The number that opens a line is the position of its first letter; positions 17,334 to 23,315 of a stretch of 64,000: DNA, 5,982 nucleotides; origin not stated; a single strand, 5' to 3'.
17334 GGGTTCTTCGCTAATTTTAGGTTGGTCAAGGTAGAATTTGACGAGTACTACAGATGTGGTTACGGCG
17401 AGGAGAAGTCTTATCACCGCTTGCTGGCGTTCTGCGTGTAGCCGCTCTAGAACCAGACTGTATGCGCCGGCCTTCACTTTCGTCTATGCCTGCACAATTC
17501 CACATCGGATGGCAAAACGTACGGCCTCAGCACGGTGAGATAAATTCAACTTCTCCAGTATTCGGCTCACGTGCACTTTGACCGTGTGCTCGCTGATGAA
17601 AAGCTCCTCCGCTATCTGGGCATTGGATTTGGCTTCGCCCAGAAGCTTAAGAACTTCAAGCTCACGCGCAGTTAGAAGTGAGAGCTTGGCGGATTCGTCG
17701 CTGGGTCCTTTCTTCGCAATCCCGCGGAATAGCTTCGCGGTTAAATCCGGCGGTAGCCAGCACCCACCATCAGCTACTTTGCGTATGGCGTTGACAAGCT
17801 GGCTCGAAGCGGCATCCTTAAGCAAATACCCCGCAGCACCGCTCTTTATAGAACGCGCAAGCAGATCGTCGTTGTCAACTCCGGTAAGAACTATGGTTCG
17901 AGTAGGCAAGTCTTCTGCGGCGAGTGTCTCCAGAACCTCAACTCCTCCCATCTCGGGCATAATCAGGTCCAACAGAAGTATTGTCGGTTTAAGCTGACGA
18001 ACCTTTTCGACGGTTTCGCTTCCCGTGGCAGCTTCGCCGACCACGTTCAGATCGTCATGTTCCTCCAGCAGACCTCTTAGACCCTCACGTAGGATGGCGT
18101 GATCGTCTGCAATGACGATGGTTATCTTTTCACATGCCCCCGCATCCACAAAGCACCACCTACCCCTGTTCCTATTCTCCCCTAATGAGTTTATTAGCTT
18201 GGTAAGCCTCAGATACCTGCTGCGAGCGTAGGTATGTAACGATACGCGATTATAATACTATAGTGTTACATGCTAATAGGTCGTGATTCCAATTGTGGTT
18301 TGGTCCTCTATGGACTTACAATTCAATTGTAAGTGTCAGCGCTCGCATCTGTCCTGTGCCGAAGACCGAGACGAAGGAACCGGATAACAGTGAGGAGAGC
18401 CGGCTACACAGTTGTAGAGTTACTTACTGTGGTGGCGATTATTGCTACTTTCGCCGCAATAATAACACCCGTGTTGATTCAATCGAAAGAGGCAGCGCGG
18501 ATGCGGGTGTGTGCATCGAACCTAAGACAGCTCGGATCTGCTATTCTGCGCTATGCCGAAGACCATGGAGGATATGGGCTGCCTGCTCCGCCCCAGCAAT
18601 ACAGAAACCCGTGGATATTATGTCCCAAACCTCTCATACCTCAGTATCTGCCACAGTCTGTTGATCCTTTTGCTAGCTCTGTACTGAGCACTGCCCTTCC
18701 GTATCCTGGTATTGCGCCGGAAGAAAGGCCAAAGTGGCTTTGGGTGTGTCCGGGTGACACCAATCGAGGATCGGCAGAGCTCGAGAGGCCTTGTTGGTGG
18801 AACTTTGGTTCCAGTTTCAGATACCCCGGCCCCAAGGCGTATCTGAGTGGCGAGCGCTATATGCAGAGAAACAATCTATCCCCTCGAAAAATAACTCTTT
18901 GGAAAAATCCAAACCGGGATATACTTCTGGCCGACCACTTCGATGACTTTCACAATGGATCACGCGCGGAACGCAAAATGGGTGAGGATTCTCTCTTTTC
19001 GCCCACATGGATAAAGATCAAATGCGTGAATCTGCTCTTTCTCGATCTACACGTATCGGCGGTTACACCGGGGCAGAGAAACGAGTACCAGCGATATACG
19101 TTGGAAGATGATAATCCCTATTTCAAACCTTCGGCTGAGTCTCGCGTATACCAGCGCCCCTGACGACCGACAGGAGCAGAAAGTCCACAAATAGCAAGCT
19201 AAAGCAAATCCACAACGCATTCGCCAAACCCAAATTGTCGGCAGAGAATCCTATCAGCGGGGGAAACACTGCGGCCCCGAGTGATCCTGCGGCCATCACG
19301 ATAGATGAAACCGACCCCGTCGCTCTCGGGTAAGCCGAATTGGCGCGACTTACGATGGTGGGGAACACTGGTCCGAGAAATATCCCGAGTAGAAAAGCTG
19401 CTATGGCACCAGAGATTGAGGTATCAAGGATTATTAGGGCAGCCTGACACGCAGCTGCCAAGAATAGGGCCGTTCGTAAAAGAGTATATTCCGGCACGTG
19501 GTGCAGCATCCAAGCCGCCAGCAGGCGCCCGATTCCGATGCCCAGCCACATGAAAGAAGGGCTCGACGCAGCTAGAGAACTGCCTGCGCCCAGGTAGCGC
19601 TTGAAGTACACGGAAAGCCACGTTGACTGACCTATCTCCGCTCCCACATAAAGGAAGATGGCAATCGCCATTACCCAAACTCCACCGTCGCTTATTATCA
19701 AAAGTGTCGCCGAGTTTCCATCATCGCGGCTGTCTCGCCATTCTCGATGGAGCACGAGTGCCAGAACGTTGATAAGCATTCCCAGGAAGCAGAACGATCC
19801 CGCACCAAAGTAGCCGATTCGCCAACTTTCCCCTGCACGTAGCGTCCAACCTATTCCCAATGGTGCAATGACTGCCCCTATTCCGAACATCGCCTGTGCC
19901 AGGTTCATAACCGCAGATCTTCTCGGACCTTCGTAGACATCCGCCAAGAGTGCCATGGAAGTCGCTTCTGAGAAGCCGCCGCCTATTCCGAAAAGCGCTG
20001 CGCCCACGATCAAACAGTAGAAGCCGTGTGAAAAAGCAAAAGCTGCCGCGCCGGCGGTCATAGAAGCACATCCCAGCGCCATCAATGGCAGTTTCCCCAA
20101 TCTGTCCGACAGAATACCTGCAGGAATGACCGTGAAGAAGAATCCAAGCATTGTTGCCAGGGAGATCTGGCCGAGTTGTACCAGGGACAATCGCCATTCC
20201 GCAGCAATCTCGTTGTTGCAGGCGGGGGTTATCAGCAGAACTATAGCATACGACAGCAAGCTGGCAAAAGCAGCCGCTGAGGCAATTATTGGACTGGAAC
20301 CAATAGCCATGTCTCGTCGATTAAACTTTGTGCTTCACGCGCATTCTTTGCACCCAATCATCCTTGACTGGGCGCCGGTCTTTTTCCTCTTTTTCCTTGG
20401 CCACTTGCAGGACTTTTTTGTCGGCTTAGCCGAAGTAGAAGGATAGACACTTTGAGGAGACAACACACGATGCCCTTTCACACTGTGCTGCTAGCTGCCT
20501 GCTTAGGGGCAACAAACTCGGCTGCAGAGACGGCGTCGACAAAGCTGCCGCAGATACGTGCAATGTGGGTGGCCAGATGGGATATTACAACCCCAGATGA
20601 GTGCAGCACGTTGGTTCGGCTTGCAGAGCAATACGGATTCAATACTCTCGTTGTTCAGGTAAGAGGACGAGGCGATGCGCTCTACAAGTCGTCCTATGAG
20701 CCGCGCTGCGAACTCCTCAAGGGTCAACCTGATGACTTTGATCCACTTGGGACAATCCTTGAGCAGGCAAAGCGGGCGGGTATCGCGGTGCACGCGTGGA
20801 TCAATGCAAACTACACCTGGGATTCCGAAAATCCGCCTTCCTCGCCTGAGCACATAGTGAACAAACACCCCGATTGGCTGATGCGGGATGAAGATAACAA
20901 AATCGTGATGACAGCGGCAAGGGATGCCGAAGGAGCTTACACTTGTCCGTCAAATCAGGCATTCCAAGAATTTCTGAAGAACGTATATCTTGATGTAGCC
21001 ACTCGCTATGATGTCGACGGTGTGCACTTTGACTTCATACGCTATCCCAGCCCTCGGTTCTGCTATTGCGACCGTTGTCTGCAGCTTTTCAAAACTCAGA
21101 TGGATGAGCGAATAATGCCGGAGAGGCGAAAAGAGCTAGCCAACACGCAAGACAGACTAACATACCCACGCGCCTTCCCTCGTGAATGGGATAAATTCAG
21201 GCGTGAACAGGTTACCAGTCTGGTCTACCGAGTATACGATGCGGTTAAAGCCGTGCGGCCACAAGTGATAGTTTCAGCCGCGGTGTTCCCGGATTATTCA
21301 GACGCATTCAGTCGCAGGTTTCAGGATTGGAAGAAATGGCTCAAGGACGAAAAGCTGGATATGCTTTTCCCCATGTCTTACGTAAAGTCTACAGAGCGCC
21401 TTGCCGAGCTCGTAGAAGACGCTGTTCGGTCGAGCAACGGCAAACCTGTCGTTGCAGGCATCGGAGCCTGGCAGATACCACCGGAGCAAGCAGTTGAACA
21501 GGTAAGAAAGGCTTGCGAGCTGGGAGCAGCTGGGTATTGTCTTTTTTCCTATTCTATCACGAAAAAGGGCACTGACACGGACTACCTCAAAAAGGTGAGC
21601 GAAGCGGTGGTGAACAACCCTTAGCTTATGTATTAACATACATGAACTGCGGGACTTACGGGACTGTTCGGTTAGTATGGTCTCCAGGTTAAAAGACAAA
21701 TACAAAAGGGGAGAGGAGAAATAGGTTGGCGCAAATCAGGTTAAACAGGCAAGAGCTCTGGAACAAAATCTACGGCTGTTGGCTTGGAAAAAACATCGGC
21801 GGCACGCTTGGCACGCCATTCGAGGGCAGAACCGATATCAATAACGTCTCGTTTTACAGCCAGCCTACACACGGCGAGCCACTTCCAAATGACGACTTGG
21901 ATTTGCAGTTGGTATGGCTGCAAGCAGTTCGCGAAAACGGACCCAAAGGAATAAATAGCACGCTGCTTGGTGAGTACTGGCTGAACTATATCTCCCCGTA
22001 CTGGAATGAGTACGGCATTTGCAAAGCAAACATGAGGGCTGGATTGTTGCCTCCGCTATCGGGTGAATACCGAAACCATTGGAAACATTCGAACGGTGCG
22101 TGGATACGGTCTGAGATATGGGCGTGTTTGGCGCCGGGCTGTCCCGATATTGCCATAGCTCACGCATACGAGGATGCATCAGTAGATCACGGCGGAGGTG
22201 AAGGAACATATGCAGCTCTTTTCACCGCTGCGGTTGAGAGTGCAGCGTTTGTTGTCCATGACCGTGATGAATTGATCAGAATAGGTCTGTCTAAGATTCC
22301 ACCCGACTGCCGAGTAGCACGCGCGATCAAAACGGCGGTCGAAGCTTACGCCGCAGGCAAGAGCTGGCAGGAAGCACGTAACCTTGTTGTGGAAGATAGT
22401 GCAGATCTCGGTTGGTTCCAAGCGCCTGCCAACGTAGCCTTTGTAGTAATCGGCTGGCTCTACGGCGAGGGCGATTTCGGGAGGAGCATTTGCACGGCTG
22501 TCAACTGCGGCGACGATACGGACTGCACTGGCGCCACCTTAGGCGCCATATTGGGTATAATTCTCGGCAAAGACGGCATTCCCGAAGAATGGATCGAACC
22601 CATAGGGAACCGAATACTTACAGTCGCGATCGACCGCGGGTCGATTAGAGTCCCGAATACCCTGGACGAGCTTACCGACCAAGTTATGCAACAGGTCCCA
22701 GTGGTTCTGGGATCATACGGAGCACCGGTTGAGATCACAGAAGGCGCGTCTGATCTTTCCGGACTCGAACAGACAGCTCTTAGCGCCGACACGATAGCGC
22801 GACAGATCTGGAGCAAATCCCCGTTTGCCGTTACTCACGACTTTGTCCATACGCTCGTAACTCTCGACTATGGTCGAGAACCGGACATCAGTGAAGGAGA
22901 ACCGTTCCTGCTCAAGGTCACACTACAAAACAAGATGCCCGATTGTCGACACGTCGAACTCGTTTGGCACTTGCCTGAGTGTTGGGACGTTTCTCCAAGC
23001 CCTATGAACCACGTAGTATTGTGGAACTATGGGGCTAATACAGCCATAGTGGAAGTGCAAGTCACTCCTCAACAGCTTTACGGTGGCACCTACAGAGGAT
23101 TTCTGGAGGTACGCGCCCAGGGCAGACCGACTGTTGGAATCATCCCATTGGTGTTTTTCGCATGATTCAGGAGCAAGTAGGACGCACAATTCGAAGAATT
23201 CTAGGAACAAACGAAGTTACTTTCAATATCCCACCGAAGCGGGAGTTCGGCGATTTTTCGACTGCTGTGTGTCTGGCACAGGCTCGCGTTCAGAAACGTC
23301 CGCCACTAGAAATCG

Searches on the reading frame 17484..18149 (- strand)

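Call 39: search_protein_families(library=pfam, proteins=[window:17484-18149:-], max_evalue=0.001)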
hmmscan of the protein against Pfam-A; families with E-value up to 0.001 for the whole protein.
window:17484-18149:- (221 aa): 4 families
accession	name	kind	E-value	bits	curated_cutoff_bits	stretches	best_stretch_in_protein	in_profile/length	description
PF00072.30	Response_reg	-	6e-24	84.8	30.2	1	11-123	1-111/111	Response regulator receiver domain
PF00196.25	GerE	-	8.4e-21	73.8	23.5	1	158-213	2-57/57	Bacterial regulatory proteins, luxR family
PF08281.18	Sigma70_r4_2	-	3.2e-06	27.1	25.7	1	156-201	8-54/54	Sigma-70, region 4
PF04545.22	Sigma70_r4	-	0.00015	21.7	24.1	1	156-201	2-48/50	Sigma-70, region 4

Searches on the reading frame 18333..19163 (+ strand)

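Call 39: search_protein_families(library=pfam, proteins=[window:18333-19163:+], max_evalue=0.001)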
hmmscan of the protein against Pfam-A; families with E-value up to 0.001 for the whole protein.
window:18333-19163:+ (276 aa): 1 family
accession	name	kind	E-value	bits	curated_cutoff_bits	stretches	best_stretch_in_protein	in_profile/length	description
PF07596.16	SBP_bac_10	-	0.00092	19.8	23.3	0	52-80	4-32/268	Protein of unknown function (DUF1559)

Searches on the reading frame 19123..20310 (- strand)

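Call 26: search_protein_families(library=pfam, proteins=[window:19123-20310:-], max_evalue=0.001)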
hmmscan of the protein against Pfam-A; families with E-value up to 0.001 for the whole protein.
window:19123-20310:- (395 aa): 5 families
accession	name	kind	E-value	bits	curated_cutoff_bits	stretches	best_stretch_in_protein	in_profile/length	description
PF07690.21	MFS_1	-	2.6e-41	142.1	33.4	2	14-348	2-345/347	Major Facilitator Superfamily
PF00083.30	Sugar_tr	-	2.7e-06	27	22.3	1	42-166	44-173/452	Sugar (and other) transporter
PF06779.20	MFS_4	-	0.00021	21.2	26.3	1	35-375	19-358/364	Uncharacterised MFS-type transporter YbfB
PF15746.10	TMEM215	-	0.00088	19.3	27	0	49-94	17-60/225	TMEM215 family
PF03209.21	PUCC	-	0.00091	18.8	21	0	77-322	66-319/401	PUCC protein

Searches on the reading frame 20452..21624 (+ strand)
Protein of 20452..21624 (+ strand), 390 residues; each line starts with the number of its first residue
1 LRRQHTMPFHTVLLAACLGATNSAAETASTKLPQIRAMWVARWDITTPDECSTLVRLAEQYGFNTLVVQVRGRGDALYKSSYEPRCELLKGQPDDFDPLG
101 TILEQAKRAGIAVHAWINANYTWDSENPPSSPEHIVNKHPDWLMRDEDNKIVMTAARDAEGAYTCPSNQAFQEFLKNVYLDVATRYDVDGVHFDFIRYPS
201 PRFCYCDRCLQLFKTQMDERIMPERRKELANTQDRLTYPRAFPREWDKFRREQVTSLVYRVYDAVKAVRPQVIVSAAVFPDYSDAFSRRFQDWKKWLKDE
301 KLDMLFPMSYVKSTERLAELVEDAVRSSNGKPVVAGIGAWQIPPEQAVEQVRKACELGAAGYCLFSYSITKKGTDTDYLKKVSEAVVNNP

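Call 26: search_protein_families(library=pfam, proteins=[window:20452-21624:+], max_evalue=0.001)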
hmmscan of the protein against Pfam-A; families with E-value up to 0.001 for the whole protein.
window:20452-21624:+ (390 aa): 6 families
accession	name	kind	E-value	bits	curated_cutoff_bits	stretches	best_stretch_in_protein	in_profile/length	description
PF02638.21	GHL10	-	1.3e-37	130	27.9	1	34-333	1-286/311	Glycosyl hydrolase-like 10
PF14871.12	GHL6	-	8.3e-15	55.6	35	1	53-194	4-131/132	Hypothetical glycosyl hydrolase 6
PF02449.21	Glyco_hydro_42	-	3.6e-07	30.3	21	1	95-221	45-162/376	Beta-galactosidase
PF19773.5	DUF6259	-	4.2e-07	29.8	28.7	1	100-205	108-211/300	Domain of unknown function (DUF6259)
PF13200.12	DUF4015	-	2.5e-06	27.3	27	1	37-282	1-198/313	Putative glycosyl hydrolase domain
PF14885.12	GHL15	-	0.00097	19.6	27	0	124-195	29-96/271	Hypothetical glycosyl hydrolase family 15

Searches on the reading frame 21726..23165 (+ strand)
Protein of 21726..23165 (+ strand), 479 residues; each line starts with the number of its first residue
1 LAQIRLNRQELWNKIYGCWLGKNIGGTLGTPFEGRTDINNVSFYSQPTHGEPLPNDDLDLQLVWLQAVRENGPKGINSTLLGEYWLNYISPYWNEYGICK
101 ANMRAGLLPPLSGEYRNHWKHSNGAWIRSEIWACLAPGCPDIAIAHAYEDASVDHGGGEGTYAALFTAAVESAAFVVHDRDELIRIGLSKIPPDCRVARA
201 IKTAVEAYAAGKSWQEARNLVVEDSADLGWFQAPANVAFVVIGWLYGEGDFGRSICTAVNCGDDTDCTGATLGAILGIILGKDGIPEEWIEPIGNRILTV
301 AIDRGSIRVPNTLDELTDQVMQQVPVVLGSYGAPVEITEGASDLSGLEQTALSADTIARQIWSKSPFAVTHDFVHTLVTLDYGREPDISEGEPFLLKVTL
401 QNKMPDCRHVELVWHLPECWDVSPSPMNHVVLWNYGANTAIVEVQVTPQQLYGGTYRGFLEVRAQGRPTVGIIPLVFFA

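Call 26: search_protein_families(library=pfam, proteins=[window:21726-23165:+], max_evalue=0.001)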
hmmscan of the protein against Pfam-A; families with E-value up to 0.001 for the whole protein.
window:21726-23165:+ (479 aa): 1 family
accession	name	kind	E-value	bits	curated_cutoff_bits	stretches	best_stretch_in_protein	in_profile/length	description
PF03747.19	ADP_ribosyl_GH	-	1.8e-43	149.7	26.2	1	17-288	1-287/287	ADP-ribosylglycohydrolase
